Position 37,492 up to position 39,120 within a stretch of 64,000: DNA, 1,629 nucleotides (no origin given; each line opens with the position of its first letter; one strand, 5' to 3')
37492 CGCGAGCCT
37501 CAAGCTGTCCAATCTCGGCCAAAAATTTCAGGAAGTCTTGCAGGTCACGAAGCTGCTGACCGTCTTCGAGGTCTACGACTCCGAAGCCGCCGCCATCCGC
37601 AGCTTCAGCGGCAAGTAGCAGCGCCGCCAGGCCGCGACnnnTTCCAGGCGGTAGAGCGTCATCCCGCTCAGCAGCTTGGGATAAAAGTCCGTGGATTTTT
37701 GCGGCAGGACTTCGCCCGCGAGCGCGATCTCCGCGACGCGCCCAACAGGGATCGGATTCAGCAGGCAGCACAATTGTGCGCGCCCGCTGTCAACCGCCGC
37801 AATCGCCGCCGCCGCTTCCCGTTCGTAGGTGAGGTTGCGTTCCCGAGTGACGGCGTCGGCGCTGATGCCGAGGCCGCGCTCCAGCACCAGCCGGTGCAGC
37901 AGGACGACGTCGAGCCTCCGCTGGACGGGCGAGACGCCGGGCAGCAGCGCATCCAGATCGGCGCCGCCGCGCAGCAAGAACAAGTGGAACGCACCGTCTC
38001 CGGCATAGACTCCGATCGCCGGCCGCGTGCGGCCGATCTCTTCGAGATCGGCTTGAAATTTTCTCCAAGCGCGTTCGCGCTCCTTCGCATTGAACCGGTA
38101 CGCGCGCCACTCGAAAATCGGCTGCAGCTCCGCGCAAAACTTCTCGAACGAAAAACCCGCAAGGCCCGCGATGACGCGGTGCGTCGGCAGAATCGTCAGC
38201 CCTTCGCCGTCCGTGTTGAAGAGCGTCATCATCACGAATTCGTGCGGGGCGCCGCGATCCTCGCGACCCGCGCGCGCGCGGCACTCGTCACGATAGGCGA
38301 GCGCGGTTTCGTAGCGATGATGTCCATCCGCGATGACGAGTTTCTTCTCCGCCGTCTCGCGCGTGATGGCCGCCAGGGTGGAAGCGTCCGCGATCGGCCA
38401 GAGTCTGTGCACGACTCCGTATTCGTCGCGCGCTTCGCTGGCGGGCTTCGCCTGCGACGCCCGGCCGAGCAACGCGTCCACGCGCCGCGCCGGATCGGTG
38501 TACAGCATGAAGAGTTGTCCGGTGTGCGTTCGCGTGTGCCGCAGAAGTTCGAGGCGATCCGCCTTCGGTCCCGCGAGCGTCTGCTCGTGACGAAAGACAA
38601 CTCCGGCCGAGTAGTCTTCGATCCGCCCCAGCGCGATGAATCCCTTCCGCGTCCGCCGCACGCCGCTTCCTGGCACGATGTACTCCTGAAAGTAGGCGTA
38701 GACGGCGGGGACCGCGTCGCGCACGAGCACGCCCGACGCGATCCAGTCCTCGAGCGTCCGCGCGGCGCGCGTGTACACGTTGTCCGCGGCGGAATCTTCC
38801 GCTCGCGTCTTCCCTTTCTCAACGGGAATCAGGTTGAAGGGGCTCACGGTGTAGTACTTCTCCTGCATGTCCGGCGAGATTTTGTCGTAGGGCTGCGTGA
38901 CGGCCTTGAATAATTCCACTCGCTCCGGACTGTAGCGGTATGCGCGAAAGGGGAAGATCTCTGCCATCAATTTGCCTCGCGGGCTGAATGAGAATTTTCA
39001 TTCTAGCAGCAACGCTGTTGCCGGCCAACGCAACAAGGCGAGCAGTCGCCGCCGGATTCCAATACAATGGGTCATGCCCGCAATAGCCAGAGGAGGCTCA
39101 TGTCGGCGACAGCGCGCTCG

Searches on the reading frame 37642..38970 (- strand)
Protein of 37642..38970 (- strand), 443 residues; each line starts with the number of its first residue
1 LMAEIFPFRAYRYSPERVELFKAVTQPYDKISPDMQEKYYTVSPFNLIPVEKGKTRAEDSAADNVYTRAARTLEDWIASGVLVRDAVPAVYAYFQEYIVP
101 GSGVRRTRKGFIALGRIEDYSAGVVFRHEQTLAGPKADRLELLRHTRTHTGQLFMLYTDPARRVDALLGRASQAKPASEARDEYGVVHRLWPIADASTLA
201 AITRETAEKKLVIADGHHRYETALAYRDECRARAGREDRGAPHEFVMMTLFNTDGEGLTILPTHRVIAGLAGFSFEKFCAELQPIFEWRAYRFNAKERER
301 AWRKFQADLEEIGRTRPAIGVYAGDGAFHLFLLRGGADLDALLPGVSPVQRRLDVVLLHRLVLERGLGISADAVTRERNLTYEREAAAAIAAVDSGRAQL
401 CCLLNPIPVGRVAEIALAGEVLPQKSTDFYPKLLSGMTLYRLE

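Call 52: search_protein_families(library=pfam, proteins=[window:37642-38970:-], max_evalue=0.00001)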
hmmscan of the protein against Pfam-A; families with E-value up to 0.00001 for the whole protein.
window:37642-38970:- (443 aa): 1 family
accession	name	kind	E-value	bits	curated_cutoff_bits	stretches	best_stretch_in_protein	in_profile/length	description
PF06245.16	DUF1015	-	6.6e-86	288.6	25.8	1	5-355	1-324/325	Protein of unknown function (DUF1015)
